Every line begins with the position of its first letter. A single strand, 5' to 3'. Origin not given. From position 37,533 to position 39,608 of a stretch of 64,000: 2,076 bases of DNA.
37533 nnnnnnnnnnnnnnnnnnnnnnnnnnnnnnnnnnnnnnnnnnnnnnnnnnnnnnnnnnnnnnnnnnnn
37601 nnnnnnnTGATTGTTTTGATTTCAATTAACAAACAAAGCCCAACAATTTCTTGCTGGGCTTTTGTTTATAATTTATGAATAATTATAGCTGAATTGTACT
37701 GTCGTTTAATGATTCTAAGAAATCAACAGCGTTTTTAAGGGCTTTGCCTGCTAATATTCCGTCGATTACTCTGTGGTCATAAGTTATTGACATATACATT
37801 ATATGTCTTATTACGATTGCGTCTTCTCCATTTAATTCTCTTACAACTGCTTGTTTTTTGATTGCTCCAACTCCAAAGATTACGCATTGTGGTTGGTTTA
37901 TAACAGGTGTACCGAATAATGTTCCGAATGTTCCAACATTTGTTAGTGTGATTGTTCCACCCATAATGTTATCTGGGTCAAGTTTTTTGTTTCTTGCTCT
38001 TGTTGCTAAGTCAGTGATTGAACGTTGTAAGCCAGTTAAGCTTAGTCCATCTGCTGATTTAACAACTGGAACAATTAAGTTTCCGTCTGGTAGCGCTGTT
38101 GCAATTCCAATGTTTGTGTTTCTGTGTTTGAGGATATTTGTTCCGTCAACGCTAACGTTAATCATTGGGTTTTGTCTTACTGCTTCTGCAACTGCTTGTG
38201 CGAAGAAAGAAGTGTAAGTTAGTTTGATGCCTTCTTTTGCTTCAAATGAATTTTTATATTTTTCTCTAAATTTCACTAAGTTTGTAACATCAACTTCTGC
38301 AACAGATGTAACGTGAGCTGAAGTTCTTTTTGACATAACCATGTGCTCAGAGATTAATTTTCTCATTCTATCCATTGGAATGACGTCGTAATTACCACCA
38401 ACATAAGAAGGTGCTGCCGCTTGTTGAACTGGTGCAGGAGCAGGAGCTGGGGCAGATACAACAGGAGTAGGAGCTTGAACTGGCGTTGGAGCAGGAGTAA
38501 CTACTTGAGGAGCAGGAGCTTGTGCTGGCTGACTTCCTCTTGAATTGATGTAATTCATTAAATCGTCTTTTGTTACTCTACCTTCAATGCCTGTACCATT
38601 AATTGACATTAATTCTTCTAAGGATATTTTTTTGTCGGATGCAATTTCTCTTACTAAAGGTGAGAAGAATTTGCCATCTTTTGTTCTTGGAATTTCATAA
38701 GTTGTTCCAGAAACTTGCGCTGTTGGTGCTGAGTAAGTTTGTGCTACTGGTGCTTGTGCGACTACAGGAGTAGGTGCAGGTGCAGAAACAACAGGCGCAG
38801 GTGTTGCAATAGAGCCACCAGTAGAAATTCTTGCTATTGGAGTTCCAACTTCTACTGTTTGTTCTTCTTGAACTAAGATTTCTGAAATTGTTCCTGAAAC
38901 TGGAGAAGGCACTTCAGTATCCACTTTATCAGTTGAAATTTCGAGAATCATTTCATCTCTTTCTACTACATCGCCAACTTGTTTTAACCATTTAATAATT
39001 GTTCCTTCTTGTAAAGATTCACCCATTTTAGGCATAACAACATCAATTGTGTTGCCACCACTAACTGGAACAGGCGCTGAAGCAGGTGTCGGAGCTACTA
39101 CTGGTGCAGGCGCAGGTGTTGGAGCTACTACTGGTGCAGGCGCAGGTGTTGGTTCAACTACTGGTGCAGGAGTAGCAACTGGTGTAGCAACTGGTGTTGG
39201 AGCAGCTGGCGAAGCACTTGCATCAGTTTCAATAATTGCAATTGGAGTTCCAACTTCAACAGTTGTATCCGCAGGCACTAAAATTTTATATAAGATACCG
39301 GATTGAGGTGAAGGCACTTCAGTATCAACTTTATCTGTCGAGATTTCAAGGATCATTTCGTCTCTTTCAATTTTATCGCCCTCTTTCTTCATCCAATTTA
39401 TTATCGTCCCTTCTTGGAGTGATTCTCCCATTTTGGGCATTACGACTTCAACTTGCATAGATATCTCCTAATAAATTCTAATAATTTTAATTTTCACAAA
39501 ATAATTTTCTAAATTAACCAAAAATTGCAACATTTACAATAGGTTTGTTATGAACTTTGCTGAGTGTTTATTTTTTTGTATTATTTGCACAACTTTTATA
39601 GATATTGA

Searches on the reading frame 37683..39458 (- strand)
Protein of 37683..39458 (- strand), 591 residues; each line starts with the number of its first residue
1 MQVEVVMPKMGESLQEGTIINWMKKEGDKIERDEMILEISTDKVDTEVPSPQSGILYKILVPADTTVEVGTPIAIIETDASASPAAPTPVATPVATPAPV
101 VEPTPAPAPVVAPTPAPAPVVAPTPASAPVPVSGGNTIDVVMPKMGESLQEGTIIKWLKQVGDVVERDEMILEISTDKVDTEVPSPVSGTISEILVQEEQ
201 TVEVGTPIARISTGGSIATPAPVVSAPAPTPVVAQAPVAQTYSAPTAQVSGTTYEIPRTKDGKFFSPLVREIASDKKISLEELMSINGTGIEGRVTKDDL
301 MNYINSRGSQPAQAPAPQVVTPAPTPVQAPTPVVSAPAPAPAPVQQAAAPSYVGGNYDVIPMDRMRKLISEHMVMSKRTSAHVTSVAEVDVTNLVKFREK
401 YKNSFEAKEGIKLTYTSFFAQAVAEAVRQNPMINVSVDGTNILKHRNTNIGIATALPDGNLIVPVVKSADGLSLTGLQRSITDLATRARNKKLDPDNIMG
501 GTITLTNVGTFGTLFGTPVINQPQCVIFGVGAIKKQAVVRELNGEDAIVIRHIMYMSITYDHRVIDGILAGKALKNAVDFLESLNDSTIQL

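Call 31: search_protein_families(library=pfam, proteins=[window:37683-39458:-], max_evalue=0.00001)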
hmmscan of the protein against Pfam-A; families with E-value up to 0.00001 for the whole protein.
window:37683-39458:- (591 aa): 4 families
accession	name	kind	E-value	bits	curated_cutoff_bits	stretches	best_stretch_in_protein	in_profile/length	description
PF00198.28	2-oxoacid_dh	-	8.7e-75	251.6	23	1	356-585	3-228/232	2-oxoacid dehydrogenases acyltransferase (catalytic domain)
PF00364.28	Biotin_lipoyl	-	1.5e-43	147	22.1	2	139-211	2-73/73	Biotin-requiring enzyme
PF02817.22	E3_binding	-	3.2e-08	34.1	23.7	1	264-300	2-35/36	e3 binding domain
PF13533.13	Biotin_lipoyl_2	-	4.8e-07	29.9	29.8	0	183-211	3-31/32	Biotin-lipoyl like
